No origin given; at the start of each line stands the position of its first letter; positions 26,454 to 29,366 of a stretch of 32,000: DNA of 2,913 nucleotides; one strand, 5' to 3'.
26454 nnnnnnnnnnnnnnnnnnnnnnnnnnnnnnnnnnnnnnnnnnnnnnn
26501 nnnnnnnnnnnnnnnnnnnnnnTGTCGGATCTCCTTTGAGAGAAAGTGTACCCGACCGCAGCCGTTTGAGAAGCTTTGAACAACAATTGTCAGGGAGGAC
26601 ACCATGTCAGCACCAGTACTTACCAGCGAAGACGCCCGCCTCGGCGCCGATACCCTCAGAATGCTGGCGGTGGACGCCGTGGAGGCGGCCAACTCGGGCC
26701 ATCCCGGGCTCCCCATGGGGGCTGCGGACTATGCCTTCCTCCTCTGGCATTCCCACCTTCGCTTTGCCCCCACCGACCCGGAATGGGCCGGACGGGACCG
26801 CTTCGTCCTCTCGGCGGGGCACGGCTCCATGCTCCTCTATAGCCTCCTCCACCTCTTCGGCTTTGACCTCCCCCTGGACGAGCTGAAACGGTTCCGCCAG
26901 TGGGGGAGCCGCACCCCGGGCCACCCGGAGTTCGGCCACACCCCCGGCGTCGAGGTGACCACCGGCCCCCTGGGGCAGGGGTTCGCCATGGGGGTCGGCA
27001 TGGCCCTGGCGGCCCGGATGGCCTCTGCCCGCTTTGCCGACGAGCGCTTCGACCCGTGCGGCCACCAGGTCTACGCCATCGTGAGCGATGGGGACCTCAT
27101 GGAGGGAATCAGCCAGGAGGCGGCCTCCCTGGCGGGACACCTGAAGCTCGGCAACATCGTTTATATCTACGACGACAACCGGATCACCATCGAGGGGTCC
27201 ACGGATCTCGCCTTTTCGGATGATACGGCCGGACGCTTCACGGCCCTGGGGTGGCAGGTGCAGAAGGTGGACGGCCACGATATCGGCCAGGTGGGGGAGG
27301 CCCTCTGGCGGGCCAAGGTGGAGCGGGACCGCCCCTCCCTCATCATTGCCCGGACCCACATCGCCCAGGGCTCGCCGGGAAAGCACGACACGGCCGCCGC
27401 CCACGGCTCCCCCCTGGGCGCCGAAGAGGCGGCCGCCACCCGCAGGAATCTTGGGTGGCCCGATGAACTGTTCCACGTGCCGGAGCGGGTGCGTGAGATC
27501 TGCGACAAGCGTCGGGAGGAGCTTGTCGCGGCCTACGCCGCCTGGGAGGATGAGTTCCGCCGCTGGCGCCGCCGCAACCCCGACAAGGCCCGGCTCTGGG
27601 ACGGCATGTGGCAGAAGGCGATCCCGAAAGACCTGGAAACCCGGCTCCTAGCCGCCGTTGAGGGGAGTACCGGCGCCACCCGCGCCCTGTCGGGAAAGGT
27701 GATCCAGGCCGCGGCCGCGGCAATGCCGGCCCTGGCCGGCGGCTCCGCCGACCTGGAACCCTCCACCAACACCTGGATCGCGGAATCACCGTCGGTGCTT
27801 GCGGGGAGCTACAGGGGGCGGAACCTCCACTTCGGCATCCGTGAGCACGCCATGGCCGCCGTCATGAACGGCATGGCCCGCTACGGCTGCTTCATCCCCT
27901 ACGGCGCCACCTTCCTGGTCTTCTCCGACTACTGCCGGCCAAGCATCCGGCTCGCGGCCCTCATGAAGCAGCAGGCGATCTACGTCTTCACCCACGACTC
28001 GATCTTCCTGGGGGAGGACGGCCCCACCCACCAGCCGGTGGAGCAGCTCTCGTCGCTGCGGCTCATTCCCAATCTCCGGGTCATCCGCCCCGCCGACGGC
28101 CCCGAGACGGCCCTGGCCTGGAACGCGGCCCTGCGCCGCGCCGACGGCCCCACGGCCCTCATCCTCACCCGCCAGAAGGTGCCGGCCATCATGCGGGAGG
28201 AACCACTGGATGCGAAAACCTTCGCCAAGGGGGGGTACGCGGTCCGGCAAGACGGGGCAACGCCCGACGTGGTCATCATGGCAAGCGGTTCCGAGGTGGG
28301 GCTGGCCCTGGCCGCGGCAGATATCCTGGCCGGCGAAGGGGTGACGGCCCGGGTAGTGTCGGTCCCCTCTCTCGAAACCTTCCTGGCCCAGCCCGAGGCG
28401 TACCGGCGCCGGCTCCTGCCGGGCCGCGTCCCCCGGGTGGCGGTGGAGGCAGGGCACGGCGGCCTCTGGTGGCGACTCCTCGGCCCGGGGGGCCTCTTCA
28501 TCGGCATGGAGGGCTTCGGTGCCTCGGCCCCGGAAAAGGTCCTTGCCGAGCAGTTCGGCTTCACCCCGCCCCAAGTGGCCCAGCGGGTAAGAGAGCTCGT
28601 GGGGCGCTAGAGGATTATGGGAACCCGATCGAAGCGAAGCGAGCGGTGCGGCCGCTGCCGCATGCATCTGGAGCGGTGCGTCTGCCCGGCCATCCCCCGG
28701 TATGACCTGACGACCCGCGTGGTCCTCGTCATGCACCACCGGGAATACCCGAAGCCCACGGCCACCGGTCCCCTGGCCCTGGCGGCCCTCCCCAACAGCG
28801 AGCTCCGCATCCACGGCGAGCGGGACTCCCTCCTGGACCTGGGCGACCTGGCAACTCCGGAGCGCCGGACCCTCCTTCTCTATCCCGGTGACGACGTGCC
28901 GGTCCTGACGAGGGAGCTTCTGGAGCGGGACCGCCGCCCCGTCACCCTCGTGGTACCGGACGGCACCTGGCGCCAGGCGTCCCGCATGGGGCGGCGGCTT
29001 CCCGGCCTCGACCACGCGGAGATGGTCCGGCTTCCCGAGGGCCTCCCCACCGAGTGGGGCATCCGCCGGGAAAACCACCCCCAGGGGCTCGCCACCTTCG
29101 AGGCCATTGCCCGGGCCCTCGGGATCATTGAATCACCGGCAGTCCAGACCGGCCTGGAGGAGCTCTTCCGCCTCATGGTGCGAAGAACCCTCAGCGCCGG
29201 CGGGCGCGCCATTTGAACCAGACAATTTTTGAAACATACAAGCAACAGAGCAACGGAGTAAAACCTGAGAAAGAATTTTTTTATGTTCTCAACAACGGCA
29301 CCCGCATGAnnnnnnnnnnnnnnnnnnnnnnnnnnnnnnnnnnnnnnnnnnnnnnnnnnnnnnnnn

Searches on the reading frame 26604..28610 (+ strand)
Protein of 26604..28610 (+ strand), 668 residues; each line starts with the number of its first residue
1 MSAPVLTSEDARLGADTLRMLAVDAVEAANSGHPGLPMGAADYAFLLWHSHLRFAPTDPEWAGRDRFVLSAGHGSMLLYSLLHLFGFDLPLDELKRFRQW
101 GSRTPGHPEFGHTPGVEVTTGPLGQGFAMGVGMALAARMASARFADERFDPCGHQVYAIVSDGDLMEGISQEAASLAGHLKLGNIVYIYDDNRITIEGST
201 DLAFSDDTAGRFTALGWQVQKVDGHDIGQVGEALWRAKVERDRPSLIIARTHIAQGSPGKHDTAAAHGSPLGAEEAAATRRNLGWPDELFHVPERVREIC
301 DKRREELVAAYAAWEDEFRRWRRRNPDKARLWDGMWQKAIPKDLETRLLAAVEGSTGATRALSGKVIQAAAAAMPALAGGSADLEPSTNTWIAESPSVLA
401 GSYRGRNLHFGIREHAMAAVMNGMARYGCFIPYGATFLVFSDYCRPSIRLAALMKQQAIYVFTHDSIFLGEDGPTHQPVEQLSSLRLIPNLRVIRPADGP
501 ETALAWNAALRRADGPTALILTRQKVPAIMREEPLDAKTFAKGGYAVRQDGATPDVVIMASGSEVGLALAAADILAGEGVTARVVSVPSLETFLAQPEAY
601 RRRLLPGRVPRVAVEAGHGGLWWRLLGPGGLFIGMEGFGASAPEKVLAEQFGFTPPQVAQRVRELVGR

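Call 8: search_protein_families(library=pfam, proteins=[window:26604-28610:+], max_evalue=0.001)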
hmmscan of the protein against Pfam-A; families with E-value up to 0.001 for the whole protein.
window:26604-28610:+ (668 aa): 4 families
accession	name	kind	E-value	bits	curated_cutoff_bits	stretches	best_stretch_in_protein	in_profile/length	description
PF00456.26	Transketolase_N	-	1.6e-127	425.5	22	1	15-335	6-328/334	Transketolase, thiamine diphosphate binding domain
PF02779.29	Transket_pyr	-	2.4e-50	171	27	1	358-527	4-173/174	Transketolase, pyrimidine binding domain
PF22613.1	Transketolase_C_1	-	3.8e-35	121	27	1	543-654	1-113/113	Transketolase-like TK C-terminal domain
PF02780.25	Transketolase_C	-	3e-08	34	25.9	1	549-596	5-52/124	Transketolase, C-terminal domain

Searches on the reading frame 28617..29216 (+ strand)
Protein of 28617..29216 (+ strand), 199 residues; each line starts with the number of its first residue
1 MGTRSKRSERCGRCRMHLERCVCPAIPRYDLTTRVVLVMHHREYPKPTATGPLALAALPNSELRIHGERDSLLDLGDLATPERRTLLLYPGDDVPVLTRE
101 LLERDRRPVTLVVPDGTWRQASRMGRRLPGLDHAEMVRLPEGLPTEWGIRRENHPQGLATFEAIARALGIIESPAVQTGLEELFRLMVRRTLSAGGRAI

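Call 8: search_protein_families(library=pfam, proteins=[window:28617-29216:+], max_evalue=0.001)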
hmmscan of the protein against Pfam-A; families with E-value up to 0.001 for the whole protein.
window:28617-29216:+ (199 aa): 1 family
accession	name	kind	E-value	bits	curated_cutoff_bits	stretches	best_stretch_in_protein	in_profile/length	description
PF03942.20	DTW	-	3.4e-40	138.3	33.7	1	9-191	2-194/195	DTW domain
